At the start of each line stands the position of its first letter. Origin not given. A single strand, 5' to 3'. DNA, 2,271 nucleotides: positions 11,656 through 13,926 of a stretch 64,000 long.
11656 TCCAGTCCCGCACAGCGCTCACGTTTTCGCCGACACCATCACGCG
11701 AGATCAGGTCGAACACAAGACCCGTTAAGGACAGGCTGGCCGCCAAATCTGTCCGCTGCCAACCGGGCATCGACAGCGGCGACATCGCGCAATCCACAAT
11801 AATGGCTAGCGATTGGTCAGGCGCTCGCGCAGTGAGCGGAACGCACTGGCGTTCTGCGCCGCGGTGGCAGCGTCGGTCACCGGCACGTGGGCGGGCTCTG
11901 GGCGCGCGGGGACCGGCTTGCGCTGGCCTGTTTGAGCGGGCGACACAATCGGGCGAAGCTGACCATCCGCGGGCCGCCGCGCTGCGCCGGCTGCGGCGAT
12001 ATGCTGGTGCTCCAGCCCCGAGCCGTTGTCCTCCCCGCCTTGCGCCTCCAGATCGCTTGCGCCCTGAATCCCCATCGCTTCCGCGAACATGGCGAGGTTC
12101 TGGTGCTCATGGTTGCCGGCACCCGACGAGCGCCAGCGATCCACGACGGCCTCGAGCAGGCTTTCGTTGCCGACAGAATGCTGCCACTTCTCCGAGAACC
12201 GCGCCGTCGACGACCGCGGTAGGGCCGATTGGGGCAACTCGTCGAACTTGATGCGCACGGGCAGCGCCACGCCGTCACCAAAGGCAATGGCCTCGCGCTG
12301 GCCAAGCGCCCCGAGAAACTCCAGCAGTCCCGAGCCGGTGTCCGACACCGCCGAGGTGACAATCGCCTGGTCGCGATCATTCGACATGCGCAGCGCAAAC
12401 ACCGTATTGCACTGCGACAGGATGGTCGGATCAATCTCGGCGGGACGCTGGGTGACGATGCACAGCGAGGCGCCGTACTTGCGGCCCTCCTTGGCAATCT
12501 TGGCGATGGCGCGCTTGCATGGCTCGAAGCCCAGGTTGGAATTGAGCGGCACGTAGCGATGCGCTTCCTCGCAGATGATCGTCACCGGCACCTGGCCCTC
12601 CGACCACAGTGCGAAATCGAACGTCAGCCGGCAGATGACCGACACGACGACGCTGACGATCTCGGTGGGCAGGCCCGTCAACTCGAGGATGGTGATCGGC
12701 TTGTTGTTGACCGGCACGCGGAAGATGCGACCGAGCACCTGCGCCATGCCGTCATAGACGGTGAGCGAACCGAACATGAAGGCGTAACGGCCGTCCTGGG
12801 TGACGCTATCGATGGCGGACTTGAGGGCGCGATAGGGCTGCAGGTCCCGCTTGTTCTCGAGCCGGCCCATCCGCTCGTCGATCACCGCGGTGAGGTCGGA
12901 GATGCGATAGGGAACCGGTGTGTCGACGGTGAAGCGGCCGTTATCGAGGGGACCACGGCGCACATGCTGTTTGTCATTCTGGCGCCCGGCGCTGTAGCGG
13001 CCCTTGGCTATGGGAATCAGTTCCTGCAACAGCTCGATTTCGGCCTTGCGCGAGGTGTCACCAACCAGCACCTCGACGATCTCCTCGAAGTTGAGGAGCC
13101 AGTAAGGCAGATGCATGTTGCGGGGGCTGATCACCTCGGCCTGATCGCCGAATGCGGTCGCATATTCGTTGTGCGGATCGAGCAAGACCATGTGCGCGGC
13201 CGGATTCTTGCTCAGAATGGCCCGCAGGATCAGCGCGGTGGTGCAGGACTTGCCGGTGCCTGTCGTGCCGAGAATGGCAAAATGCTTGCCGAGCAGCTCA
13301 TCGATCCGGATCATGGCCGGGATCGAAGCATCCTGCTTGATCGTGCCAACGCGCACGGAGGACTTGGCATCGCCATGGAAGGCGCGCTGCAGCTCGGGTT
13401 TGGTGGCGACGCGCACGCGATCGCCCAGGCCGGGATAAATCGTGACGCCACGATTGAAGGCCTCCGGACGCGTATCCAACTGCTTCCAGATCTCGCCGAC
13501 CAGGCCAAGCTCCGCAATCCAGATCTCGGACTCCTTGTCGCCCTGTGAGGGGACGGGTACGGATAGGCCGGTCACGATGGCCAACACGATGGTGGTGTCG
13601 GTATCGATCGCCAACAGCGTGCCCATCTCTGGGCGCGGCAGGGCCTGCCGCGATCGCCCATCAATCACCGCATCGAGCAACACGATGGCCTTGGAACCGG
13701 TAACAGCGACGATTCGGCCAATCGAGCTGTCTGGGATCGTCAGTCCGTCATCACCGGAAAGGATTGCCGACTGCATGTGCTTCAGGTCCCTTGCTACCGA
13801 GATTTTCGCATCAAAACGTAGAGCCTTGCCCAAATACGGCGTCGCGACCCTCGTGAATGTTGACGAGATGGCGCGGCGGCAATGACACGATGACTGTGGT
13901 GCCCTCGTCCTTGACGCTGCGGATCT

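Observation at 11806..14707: Soluble histidine kinase immediately upstream of a HerA/DUF87-like ATPase in one transcription unit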

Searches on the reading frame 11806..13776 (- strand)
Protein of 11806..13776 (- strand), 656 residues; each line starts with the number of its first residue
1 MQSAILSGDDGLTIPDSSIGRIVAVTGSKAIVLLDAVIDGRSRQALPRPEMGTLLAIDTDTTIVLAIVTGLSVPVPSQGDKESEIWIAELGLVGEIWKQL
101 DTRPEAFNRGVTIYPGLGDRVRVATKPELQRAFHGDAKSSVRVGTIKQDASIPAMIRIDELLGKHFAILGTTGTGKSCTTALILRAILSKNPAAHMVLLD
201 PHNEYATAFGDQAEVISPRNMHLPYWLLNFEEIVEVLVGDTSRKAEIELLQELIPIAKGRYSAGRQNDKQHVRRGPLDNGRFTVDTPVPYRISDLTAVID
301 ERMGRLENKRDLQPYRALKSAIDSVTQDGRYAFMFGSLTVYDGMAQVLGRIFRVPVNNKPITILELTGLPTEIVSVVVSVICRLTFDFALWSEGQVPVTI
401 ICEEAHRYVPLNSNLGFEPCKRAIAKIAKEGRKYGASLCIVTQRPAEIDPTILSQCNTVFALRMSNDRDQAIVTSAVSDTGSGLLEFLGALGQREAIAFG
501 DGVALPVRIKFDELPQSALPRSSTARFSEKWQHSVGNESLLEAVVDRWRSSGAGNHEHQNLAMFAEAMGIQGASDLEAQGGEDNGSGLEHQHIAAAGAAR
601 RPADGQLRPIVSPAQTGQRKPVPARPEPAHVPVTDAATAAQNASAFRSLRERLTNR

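Call 3: search_protein_families(library=pfam, proteins=[window:11806-13776:-], max_evalue=0.01)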
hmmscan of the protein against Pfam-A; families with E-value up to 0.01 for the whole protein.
window:11806-13776:- (656 aa): 4 families
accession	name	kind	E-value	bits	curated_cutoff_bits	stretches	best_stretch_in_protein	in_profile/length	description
PF01935.23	DUF87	-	5.7e-42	144.7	23.2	1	141-384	1-219/220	Helicase HerA, central domain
PF10412.15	TrwB_AAD_bind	-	2.3e-05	23.9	20.5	1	163-228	15-80/387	Type IV secretion-system coupling protein DNA-binding domain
PF01580.24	FtsK_SpoIIIE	-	2.7e-05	24.1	24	1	163-203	38-81/221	FtsK/SpoIIIE family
PF12846.13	AAA_10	-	0.0013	18.3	27.5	0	164-209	22-64/362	AAA-like domain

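Call 4: search_protein_families(library=ncbifam, proteins=[window:11806-13776:-], max_evalue=0.01)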
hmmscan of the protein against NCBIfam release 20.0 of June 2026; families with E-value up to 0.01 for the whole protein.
window:11806-13776:- (656 aa): 11 families
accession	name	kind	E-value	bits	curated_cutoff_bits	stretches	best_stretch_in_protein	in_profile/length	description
NF042944.1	HerA_antiphage_2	equivalog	3e-70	237.6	850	2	323-536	340-565/576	anti-phage-associated helicase HerA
NF042943.1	HerA_antiphage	equivalog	2.4e-44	151.9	800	2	339-531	374-566/566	anti-phage-associated helicase HerA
NF040819.1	helicase_HerA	equivalog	4.6e-36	124.5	970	2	396-550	402-537/561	DNA double-strand break repair helicase HerA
NF040937.1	HerA_Thermprot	equivalog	5.8e-30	104.1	800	2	395-515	348-465/487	DNA double-strand break repair helicase HerA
NF053655.1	CedD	equivalog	7.8e-21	74.3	600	2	381-510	404-524/527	DNA-translocating ATPase CedD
NF033849.1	ser_rich_anae_1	subfamily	1.6e-10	39.1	650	1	360-478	975-1104/1163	serine-rich protein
NF045975.1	VirB4_plasma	equivalog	1.9e-06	25.9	590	1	167-206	519-556/894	Mbov_0397 family ICE element conjugal transfer ATPase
TIGR03925.1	T7SS_EccC_b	equivalog_domain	8.8e-06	24.3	346.55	0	137-209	338-409/564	type VII secretion protein EccCb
TIGR02746.1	TraC-F-type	equivalog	0.00012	20.2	567.05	1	357-444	599-684/800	type IV secretion system protein TraC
NF045971.1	conju_CD1110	equivalog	0.0025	16.1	325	1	167-207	419-458/752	VirB4-like conjugal transfer ATPase, CD1110 family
NF041214.1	plasmid_TraB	equivalog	0.0027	16.3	800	0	164-203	249-287/639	plasmid transfer protein TraB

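Call 5: search_protein_families(library=padloc, proteins=[window:11806-13776:-], max_evalue=0.01)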
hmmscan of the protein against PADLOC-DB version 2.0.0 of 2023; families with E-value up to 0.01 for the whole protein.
window:11806-13776:- (656 aa): 17 families
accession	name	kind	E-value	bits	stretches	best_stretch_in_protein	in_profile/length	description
PDLC04105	HerA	-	1.3e-112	375.3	1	16-551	9-572/576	-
PDLC04098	HerA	-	1.3e-69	233.5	2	278-549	404-684/686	-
PDLC02188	HerA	-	7.3e-67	224.5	2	322-549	339-577/578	-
PDLC04102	HerA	-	8.4e-62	207.4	2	318-538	415-644/654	-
PDLC04104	HerA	-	8.8e-60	200.4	1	213-549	30-372/379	-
PDLC04106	HerA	-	6.7e-54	181.5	2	283-550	388-664/667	-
PDLC04100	HerA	-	1.3e-51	174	2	336-535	377-576/580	-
PDLC02185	HerA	-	3.6e-51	172.6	2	344-533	388-581/585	-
PDLC04103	HerA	-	2.6e-47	159.4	2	317-533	358-576/579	-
PDLC04101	HerA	-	3.8e-28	96.3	1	17-378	12-397/400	-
PDLC04097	HerA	-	1.4e-27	94.6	2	358-534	431-614/618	-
PDLC04140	mad8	-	3.5e-22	77.3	1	160-512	24-300/314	mads_8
PDLC04107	HerA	-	1.5e-16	58.3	1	80-261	81-283/306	-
PDLC01055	HerA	-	1e-14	52.2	2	375-469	397-483/532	Type III coevolved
PDLC04099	HerA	-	1.7e-13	48.4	1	82-207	83-212/214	-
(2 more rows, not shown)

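Call 8: find_homologous_proteins(query=window:11806-13776:-)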
Query window:11806-13776:- (656 aa): 7994 proteins with E <= 0.001 among 8000 candidates; the best 120 are listed.
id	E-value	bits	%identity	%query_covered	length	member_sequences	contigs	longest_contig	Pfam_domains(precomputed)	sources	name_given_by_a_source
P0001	0.0e+0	1465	100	100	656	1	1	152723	PF10412.16,PF01935.24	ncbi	-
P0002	0.0e+0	1082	84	87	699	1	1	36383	PF01935.24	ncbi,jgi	jgi:DNA helicase HerA-like ATPase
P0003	0.0e+0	1060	82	87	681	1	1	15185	PF01935.24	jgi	jgi:hypothetical protein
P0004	0.0e+0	1059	83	87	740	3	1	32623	PF01935.24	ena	-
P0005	0.0e+0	1055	83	85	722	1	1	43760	PF01935.24,PF01580.25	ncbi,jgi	jgi:DNA helicase HerA-like ATPase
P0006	0.0e+0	1020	72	97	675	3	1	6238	PF01935.24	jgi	jgi:DNA helicase HerA-like ATPase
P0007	0.0e+0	1018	72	98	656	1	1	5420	PF01935.24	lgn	-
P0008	0.0e+0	1014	72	97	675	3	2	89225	PF01935.24,PF01580.25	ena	-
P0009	0.0e+0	1014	71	98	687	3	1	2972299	PF01935.24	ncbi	ncbi:MAG: DUF87 domain-containing protein [Hyphomicrobiaceae bacterium]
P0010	0.0e+0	1012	72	97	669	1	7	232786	PF01935.24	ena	-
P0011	0.0e+0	1010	72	97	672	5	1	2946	PF01935.24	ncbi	ncbi:MAG: DUF87 domain-containing protein [Hyphomicrobium sp.]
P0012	3.8e-298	1008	74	94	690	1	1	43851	PF01935.24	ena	-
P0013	3.8e-298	1008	78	86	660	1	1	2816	PF01935.24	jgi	jgi:uncharacterized protein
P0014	2.4e-297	1006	71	97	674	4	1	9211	PF01935.24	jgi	jgi:uncharacterized protein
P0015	4.4e-297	1005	72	97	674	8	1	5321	PF01935.24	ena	-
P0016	4.9e-297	1005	72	97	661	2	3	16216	PF10412.16,PF01935.24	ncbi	-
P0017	8.9e-297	1004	73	95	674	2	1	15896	PF01935.24,PF01580.25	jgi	jgi:uncharacterized protein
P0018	1.4e-296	1003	70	97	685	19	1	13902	PF01935.24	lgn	-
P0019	2.2e-296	1003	78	87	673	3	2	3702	PF01935.24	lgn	-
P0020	3.5e-296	1002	76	89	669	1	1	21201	PF01935.24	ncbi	ncbi:MAG: helicase HerA domain-containing protein [Hyphomicrobium sp.]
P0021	4.1e-296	1002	68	100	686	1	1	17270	PF01935.24,PF01580.25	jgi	jgi:hypothetical protein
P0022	5.0e-296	1001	70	98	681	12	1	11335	PF01935.24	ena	-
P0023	1.3e-295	1000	71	98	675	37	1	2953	PF01935.24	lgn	-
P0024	2.5e-295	999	76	90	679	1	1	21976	PF01935.24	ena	-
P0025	3.7e-295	998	68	100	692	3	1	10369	PF01935.24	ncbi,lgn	-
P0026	5.6e-295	998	78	86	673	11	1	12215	PF01935.24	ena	-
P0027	9.1e-295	997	72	97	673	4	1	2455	PF01935.24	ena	-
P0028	1.1e-294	997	70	97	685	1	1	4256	PF01935.24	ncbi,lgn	-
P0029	1.4e-294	997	71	99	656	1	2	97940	PF01935.24,PF01580.25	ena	-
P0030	1.8e-294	996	75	91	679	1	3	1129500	PF01935.24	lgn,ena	-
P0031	2.6e-294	996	79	85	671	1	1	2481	PF01935.24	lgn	-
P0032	3.4e-294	995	70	97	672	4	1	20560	PF01935.24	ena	-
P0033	3.8e-294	995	79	84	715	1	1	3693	PF10412.16,PF01935.24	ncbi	-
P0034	1.9e-293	993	71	97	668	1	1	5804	PF01935.24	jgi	jgi:DNA helicase HerA-like ATPase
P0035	1.9e-293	993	70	97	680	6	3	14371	PF01935.24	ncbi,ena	-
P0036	2.7e-293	992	70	97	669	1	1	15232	PF01935.24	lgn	-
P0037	5.1e-293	991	69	97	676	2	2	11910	PF01935.24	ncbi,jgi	-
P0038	5.3e-293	991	70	97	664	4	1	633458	PF01935.24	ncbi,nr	ncbi:MAG TPA: DUF87 domain-containing protein [Hyphomicrobium sp.]|nr:DUF87 domain-containing protei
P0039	6.3e-293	991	70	97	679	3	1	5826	PF01935.24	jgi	jgi:uncharacterized protein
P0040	6.8e-293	991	69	97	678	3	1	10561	PF01935.24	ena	-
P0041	9.3e-293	991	69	100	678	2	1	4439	PF01935.24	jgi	-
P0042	9.9e-293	990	71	98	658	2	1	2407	PF01935.24,PF01580.25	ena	-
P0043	1.1e-292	990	71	97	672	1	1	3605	PF01935.24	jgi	jgi:DNA helicase HerA-like ATPase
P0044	1.3e-292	990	71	98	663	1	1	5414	PF01935.24,PF01580.25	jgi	jgi:DNA helicase HerA-like ATPase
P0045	2.4e-292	989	71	98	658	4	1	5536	PF01935.24,PF01580.25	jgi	jgi:DNA helicase HerA-like ATPase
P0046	2.6e-292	989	71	97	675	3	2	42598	PF01935.24,PF01580.25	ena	-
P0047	2.7e-292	989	71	97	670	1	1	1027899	PF01935.24,PF01580.25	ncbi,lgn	-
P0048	2.9e-292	989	68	100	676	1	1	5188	PF01935.24,PF01580.25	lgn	-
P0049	3.8e-292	989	76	89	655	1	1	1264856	PF10412.16,PF01935.24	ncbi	-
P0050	1.1e-291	987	70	97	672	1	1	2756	PF01935.24,PF01580.25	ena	-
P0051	1.1e-291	987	73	93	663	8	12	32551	PF01935.24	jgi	jgi:DNA helicase HerA-like ATPase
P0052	1.2e-291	987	70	100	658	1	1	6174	PF01935.24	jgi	jgi:hypothetical protein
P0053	1.2e-291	987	69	97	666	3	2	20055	PF01935.24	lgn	-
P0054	1.3e-291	987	74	90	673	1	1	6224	PF01935.24,PF01580.25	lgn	-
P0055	1.8e-291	986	73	94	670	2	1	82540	PF01935.24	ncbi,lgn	-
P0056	1.8e-291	986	70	97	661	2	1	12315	PF01935.24,PF01580.25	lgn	-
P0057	2.1e-291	986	71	97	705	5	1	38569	PF01935.24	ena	-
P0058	2.4e-291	986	77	86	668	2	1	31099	PF01935.24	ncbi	-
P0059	2.8e-291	986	75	89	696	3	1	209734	PF10412.16,PF01935.24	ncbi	-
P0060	4.1e-291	985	69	100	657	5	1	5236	PF10412.16,PF01935.24,PF01580.25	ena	-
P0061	5.2e-291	985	77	87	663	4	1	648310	PF10412.16,PF01935.24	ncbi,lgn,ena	-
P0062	5.6e-291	985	71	97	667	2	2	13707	PF01935.24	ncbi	-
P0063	8.4e-291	984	68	100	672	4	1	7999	PF10412.16,PF01935.24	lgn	-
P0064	8.7e-291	984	70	97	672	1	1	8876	PF01935.24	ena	-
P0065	1.0e-290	984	79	84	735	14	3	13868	PF10412.16,PF01935.24,PF01580.25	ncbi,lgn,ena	-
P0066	2.0e-290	983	70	98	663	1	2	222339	PF01935.24,PF01580.25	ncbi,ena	-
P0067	2.5e-290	983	69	98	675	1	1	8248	PF01935.24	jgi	jgi:DNA helicase HerA-like ATPase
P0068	2.9e-290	982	79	84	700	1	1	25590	PF10412.16,PF01935.24,PF01580.25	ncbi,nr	ncbi:MAG: hypothetical protein CTY20_11640 [Hyphomicrobium sp.]|nr:MAG: hypothetical protein CTY20_1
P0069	3.7e-290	982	70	100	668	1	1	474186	PF10412.16,PF01935.24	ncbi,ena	-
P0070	4.9e-290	982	69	97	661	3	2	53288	PF01935.24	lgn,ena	-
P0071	5.3e-290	981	77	85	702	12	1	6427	PF01935.24,PF01580.25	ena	-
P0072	7.3e-290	981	69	98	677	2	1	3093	PF01935.24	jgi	jgi:uncharacterized protein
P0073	8.0e-290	981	68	98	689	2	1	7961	PF01935.24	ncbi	-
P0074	1.2e-289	980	79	86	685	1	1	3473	PF10412.16,PF01935.24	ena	-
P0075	1.3e-289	980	68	100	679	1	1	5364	PF01935.24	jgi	jgi:uncharacterized protein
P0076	1.4e-289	980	70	97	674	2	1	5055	PF01935.24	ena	-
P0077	1.6e-289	980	70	100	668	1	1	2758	PF10412.16,PF01935.24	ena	-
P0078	1.6e-289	980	68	97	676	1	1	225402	PF10412.16,PF01935.24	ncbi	ncbi:MAG: ATP-binding protein [Hyphomicrobium sp.]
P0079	1.7e-289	980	69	99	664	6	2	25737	PF01935.24,PF01580.25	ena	-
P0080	1.9e-289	980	70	100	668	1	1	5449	PF01935.24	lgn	-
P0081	2.0e-289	980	78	85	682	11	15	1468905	PF01935.24,PF01580.25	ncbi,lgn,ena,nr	ncbi:MAG: ATP-binding protein [Hyphomicrobium sp.]|nr:ATP-binding protein [Hyphomicrobium sp.]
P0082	2.2e-289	979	73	92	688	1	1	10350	PF01935.24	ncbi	ncbi:MAG: DUF87 domain-containing protein [Hyphomicrobium sp.]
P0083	2.5e-289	979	69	98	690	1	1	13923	PF01935.24,PF01580.25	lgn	-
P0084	2.6e-289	979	77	86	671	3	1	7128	PF10412.16,PF01935.24,PF01580.25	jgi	jgi:DNA helicase HerA-like ATPase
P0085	3.5e-289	979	69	99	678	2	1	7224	PF01935.24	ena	-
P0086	4.7e-289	978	76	87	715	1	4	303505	PF01935.24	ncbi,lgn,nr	ncbi:MAG: ATP-binding protein [Hyphomicrobiaceae bacterium]|nr:ATP-binding protein [Hyphomicrobiacea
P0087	5.4e-289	978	70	96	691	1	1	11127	PF01935.24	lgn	-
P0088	5.7e-289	978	69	98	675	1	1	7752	PF01935.24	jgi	jgi:DNA helicase HerA-like ATPase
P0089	6.5e-289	978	75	88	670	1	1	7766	PF01935.24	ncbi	-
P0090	6.8e-289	978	73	91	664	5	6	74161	PF01935.24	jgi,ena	jgi:DNA helicase HerA-like ATPase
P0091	7.9e-289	978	70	97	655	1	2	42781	PF01935.24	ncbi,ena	ncbi:MAG: DUF87 domain-containing protein [Hyphomicrobium sp.]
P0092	9.6e-289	977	75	88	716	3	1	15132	PF10412.16,PF01935.24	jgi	-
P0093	1.1e-288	977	76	87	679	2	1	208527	PF01935.24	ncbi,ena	-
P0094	1.2e-288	977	77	86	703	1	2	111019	PF01935.24,PF01580.25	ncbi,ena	-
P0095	1.2e-288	977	69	99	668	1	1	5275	PF01935.24,PF01580.25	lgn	-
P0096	1.4e-288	977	77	84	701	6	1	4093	PF01935.24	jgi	-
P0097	1.6e-288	977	76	88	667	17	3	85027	PF10412.16,PF01935.24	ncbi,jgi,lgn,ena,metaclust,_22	metaclust:\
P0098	1.7e-288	976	70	100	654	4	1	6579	PF10412.16,PF01935.24,PF01580.25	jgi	jgi:DNA helicase HerA-like ATPase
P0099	1.8e-288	976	75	88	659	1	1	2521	PF01935.24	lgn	-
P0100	1.9e-288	976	68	100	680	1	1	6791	PF01935.24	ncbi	-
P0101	1.9e-288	976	69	98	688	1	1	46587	PF01935.24,PF01580.25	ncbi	-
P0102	2.1e-288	976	73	91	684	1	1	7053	PF10412.16,PF01935.24,PF01580.25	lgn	-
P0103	2.6e-288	976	77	86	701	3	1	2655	PF01935.24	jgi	jgi:uncharacterized protein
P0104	2.6e-288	976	70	97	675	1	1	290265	PF01935.24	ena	-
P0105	2.7e-288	976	68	98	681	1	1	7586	PF01935.24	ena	-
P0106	3.1e-288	976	69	98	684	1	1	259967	PF10412.16,PF01935.24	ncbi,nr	ncbi:MAG: DUF87 domain-containing protein [Hyphomicrobium sp.]|nr:DUF87 domain-containing protein [H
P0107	3.3e-288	976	70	95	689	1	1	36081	PF01935.24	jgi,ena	-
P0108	3.3e-288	976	69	98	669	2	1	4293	PF01935.24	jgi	jgi:DNA helicase HerA-like ATPase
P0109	3.8e-288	975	68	100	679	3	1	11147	PF01935.24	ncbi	-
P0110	3.9e-288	975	76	85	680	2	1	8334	PF01935.24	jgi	jgi:hypothetical protein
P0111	4.1e-288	975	69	98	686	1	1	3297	PF01935.24,PF01580.25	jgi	jgi:DNA helicase HerA-like ATPase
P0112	5.0e-288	975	78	85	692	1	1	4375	PF01935.24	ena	-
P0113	6.4e-288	975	76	87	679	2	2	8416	PF01935.24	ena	-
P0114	7.0e-288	974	69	97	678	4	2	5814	PF01935.24,PF01580.25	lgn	-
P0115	7.4e-288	974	70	98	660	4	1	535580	PF01935.24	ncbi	ncbi:MAG: DUF87 domain-containing protein [Hyphomicrobiaceae bacterium]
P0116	7.6e-288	974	70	97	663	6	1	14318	PF01935.24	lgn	-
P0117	8.3e-288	974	67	98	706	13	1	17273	PF01935.24,PF01580.25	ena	-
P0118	8.4e-288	974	75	91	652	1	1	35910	PF01935.24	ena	-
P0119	9.0e-288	974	70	96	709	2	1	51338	PF01935.24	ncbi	-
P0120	9.3e-288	974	76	86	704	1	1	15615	PF01935.24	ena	-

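Call 9: find_encoding_contigs(protein=P0001, flank=10000, max_places=3)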
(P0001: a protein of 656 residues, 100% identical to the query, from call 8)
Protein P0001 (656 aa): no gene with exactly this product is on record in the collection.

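Call 10: find_encoding_contigs(protein=P0009, flank=8000, max_places=3)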
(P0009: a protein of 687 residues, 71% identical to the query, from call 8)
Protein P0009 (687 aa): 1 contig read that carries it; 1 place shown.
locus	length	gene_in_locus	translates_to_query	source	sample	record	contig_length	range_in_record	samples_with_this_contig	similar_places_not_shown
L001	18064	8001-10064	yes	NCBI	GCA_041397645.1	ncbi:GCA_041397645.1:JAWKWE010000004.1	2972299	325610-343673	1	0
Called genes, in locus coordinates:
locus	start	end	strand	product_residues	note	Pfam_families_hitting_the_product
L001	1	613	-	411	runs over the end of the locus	PF13439:Glyco_transf_4, PF13579:Glyco_trans_4_4, PF00534:Glycos_transf_1, PF13692:Glyco_trans_1_4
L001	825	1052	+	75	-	-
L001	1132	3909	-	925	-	PF07715:Plug, PF00593:TonB_dep_Rec_b-barrel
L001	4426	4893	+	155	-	-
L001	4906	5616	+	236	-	PF01618:MotA_ExbB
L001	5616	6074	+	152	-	PF02472:ExbD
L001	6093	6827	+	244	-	PF13103:TonB_2, PF03544:TonB_C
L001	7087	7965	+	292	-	PF00512:HisKA, PF02518:HATPase_c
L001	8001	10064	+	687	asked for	PF01935:DUF87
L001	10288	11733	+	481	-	PF00483:NTP_transferase, PF22640:ManC_GMP_beta-helix, PF01050:MannoseP_isomer, PF07883:Cupin_2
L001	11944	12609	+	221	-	PF13505:OMP_b-brl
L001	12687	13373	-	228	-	PF00581:Rhodanese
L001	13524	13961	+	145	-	PF13442:Cytochrome_CBB3, PF00034:Cytochrom_C (weak)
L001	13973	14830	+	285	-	PF00497:SBP_bac_3 (weak)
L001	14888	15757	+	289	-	PF13501:SoxY, PF08770:SoxZ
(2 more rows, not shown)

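Call 17: search_protein_representatives(protein=window:11806-13776:-)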
Query: 656 residues. Proteins with E-value up to 0.001 (for the whole library): 7098; up to 1e-10: 3107; up to 1e-30: 746. The best 150 are listed.
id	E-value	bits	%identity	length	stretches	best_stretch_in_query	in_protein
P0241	4.2e-288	973.5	70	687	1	1-648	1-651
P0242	3.7e-202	689.6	68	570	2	317-655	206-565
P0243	1.2e-199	681.3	57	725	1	17-550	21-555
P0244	2.2e-184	630.9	52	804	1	16-555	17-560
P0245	4.6e-170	583.6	52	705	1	13-550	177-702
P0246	4.3e-169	580.4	72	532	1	221-582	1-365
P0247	4.0e-168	577.2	49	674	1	10-554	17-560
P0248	4.1e-167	573.8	50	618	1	17-576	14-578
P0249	9.8e-157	539.6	49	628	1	15-552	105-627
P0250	1.7e-150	519.0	46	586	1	18-571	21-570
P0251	4.5e-149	514.2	49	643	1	18-548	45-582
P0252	7.8e-148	510.1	77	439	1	121-413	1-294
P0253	4.2e-147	507.8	47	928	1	18-550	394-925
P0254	3.4e-146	504.7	45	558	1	15-554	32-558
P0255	8.1e-146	503.5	43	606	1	14-570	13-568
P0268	5.1e-133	461.2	45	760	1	18-550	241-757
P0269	2.8e-132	458.8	47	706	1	50-550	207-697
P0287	1.0e-116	407.3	43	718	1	17-529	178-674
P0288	1.6e-116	406.8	39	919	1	16-551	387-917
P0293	4.7e-115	401.9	42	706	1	18-517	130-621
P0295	1.1e-113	397.3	38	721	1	17-518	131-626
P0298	6.3e-111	388.2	40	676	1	22-529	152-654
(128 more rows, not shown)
